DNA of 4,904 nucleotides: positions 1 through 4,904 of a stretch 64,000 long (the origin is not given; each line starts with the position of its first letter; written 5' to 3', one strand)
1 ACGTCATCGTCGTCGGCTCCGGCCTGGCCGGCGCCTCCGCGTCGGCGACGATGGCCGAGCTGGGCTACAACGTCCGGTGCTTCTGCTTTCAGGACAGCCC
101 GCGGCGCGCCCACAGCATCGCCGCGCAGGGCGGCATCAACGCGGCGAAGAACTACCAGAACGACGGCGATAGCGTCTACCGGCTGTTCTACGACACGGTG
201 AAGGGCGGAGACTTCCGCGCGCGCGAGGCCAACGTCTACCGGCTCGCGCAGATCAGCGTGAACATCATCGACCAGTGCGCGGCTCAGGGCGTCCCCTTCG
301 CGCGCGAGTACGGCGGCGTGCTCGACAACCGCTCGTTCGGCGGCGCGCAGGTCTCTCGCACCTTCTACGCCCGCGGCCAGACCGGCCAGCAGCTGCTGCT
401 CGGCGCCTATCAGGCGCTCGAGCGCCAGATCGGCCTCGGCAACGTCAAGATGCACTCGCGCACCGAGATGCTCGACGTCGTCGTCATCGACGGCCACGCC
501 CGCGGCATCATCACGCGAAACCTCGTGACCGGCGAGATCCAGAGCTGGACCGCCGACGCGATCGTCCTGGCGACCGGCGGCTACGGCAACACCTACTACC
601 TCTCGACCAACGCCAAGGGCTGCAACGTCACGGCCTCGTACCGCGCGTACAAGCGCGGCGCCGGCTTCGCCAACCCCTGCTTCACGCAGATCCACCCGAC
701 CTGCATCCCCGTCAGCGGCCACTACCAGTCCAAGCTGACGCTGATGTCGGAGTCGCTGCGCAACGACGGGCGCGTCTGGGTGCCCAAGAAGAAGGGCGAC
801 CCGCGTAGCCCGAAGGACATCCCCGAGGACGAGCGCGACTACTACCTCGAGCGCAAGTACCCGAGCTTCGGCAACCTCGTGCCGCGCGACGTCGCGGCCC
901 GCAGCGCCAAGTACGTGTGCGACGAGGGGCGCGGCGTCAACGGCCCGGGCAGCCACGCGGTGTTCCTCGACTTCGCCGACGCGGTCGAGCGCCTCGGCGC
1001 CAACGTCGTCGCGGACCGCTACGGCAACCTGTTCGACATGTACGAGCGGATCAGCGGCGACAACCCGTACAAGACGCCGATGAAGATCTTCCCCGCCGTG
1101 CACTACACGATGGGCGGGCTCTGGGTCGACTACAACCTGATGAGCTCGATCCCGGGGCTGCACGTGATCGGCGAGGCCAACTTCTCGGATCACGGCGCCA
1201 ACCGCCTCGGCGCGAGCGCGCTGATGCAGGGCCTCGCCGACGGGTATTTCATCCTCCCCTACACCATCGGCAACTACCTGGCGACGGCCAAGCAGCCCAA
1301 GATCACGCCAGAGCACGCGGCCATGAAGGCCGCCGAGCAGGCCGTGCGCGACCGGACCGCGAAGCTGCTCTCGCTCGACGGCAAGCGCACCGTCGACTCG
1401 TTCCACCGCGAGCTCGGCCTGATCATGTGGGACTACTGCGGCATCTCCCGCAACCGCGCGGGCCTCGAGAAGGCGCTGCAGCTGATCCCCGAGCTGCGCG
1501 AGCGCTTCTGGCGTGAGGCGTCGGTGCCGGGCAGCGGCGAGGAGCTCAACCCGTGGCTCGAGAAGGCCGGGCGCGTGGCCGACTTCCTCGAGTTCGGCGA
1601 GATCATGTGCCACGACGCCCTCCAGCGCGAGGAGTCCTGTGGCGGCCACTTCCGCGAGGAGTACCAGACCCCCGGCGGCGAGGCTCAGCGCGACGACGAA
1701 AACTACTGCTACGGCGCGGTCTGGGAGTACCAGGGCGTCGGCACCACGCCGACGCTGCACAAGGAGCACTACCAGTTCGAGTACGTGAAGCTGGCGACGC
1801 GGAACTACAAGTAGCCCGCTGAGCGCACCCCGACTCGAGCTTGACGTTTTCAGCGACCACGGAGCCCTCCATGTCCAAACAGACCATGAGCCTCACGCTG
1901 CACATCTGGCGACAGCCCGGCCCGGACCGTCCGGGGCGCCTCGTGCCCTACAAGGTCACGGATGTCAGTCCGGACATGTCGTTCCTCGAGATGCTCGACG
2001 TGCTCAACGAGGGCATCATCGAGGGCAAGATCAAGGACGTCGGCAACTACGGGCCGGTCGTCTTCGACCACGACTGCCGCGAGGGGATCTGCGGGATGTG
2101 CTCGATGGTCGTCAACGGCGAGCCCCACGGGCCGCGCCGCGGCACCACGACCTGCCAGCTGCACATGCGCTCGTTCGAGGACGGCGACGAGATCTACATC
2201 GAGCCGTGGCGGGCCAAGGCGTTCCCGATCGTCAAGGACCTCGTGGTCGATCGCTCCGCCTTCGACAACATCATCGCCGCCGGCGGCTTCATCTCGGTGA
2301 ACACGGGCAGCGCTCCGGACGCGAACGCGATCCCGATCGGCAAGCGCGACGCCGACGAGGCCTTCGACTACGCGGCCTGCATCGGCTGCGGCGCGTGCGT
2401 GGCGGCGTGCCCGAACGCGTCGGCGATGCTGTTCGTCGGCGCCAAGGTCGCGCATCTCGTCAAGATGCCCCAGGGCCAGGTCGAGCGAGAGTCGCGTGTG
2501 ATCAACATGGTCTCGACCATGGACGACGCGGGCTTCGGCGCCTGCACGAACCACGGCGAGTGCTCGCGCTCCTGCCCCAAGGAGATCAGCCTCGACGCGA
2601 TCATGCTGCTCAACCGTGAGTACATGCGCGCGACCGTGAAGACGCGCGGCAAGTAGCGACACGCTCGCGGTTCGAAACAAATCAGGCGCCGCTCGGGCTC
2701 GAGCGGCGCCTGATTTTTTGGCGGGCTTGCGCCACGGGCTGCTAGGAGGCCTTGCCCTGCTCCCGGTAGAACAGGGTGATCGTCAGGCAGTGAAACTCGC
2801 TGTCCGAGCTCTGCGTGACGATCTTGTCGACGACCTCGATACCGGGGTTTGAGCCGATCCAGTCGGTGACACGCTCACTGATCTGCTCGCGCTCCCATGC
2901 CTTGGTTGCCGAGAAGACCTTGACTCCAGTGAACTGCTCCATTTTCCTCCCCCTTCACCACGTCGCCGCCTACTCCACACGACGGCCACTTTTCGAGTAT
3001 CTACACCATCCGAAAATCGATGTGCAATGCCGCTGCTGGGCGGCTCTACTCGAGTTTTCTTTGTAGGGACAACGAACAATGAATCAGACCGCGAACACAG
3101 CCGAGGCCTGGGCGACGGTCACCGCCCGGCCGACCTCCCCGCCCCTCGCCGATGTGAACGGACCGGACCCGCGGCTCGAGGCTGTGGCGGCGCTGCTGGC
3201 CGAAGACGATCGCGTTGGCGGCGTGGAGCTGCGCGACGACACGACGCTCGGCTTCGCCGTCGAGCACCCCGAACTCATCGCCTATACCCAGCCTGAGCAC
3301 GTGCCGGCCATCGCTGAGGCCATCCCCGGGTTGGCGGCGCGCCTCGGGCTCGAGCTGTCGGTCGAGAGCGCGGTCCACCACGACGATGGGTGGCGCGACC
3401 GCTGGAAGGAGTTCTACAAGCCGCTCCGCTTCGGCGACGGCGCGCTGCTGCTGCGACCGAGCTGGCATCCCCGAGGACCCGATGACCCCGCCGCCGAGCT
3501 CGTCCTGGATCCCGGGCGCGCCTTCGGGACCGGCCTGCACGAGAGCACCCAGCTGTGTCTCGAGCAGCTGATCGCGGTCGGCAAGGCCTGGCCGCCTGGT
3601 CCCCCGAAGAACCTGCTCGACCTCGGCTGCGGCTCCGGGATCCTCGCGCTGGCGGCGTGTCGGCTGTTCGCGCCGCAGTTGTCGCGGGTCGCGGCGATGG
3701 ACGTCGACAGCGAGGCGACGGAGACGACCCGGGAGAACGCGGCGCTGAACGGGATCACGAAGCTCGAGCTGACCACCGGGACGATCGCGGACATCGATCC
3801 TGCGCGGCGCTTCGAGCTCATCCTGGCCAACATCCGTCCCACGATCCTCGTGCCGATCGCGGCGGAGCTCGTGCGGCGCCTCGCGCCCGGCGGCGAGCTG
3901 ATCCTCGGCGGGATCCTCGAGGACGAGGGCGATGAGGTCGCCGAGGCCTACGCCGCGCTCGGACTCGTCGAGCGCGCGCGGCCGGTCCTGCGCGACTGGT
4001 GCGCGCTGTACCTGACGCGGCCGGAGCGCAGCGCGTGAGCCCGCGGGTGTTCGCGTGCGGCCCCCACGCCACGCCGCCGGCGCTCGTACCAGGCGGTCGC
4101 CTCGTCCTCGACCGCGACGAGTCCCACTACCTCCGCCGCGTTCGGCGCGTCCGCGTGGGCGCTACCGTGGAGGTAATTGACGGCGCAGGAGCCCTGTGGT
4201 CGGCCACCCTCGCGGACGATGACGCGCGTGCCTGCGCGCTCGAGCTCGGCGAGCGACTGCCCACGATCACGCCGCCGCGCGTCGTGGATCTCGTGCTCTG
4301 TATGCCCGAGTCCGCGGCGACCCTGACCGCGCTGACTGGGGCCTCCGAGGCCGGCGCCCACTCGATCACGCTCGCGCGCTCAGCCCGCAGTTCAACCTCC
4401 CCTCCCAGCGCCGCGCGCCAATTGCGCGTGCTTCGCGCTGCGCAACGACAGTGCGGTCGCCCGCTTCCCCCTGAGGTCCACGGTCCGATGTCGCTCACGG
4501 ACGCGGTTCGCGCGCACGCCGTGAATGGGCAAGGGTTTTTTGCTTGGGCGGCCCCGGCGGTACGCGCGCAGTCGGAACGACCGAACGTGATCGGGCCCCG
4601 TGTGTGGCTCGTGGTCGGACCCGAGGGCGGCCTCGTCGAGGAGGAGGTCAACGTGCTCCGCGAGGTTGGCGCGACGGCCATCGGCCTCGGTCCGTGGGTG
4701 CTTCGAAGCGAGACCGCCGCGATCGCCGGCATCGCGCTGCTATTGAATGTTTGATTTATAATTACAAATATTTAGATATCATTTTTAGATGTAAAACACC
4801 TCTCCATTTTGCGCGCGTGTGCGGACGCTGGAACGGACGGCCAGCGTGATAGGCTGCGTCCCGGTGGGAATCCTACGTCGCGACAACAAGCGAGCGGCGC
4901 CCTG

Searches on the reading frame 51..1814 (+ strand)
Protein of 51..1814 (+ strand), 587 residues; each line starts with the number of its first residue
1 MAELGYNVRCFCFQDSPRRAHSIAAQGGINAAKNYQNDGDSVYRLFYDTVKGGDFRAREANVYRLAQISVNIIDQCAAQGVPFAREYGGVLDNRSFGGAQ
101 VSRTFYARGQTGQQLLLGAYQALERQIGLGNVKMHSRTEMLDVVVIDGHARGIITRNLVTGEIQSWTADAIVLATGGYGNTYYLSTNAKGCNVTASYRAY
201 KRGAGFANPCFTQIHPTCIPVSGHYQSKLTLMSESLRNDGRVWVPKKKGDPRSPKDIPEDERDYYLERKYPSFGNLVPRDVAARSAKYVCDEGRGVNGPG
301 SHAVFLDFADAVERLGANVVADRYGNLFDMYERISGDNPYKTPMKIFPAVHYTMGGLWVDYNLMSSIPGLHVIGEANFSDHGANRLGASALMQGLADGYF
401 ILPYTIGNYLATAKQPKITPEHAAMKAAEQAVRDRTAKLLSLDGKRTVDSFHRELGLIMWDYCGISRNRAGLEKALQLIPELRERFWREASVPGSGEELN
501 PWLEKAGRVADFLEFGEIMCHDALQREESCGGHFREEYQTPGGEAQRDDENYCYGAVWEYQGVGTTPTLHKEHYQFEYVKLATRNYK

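Call 11: search_protein_families(library=pfam, proteins=[window:51-1814:+], max_evalue=0.001)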
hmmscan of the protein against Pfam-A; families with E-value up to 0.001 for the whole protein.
window:51-1814:+ (587 aa): 2 families
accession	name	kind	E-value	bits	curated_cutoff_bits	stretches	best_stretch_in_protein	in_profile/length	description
PF00890.30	FAD_binding_2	-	1.2e-43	150.3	20.4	1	15-391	31-414/414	FAD binding domain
PF02910.25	Succ_DH_flav_C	-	2.4e-35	121.8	20.8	1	452-586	1-130/130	Fumarate reductase flavoprotein C-term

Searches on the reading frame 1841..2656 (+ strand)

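Call 11: search_protein_families(library=pfam, proteins=[window:1841-2656:+], max_evalue=0.001)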
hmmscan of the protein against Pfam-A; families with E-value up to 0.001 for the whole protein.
window:1841-2656:+ (271 aa): 12 families
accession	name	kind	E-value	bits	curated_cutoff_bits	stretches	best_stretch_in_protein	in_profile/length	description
PF13085.11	Fer2_3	-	3.4e-21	75.7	27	1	20-141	2-105/107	2Fe-2S iron-sulfur cluster binding domain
PF13183.11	Fer4_8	-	1.4e-08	35.6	27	1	178-249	3-68/68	4Fe-4S dicluster domain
PF13187.11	Fer4_9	-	2.6e-07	31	27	1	173-192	34-49/52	4Fe-4S dicluster domain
PF12838.12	Fer4_7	-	2.9e-07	31.3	27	1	180-248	2-51/52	4Fe-4S dicluster domain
PF13237.11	Fer4_10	-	9.3e-07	29.1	25.5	1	175-246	4-53/53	4Fe-4S dicluster domain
PF00037.32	Fer4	-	2.2e-06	27.7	21.1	1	175-192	3-20/24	4Fe-4S binding domain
PF13534.11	Fer4_17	-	5.6e-06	27.2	22.2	1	179-250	1-61/61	4Fe-4S dicluster domain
PF12837.12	Fer4_6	-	8.4e-06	25.9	25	1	175-192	4-21/24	4Fe-4S binding domain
PF12797.12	Fer4_2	-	2.4e-05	24.4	24.5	1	175-191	5-21/22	4Fe-4S binding domain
PF13459.11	Fer4_15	-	3.3e-05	24.9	22.4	0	175-196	3-24/66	4Fe-4S single cluster domain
PF14697.11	Fer4_21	-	3.7e-05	24.2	35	1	176-201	4-29/59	4Fe-4S dicluster domain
PF12800.12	Fer4_4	-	0.00043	20.8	24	1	178-192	2-16/17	4Fe-4S binding domain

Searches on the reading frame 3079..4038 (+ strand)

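Call 11: search_protein_families(library=pfam, proteins=[window:3079-4038:+], max_evalue=0.001)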
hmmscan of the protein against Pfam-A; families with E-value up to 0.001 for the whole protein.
window:3079-4038:+ (319 aa): 7 families
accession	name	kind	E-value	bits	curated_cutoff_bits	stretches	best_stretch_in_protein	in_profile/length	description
PF06325.19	PrmA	-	1.3e-46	159.9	22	1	93-313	85-294/296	Ribosomal protein L11 methyltransferase (PrmA)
PF13649.12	Methyltransf_25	-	2.7e-09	38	27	1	180-272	2-97/97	Methyltransferase domain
PF05175.20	MTS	-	4.8e-09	36.5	23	1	176-251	32-105/170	Methyltransferase small domain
PF13847.12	Methyltransf_31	-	3.9e-07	30.3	27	1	177-275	5-108/145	Methyltransferase domain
PF08241.18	Methyltransf_11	-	1.9e-05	25.7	21.2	1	180-275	1-94/95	Methyltransferase domain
PF13489.12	Methyltransf_23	-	0.00014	22.1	27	1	173-250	20-87/164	Methyltransferase domain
PF08242.18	Methyltransf_12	-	0.00073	20.7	30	0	180-251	1-72/98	Methyltransferase domain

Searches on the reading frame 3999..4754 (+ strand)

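Call 11: search_protein_families(library=pfam, proteins=[window:3999-4754:+], max_evalue=0.001)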
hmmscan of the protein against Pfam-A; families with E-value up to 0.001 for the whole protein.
window:3999-4754:+ (251 aa): 2 families
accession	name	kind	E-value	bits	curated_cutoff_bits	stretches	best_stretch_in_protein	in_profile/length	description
PF04452.19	Methyltrans_RNA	-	1.4e-27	96.7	23.9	1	93-248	4-164/165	RNA methyltransferase domain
PF20260.4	PUA_4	-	2.5e-10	40.7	23.9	1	37-79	1-43/48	RNA methyltransferase PUA domain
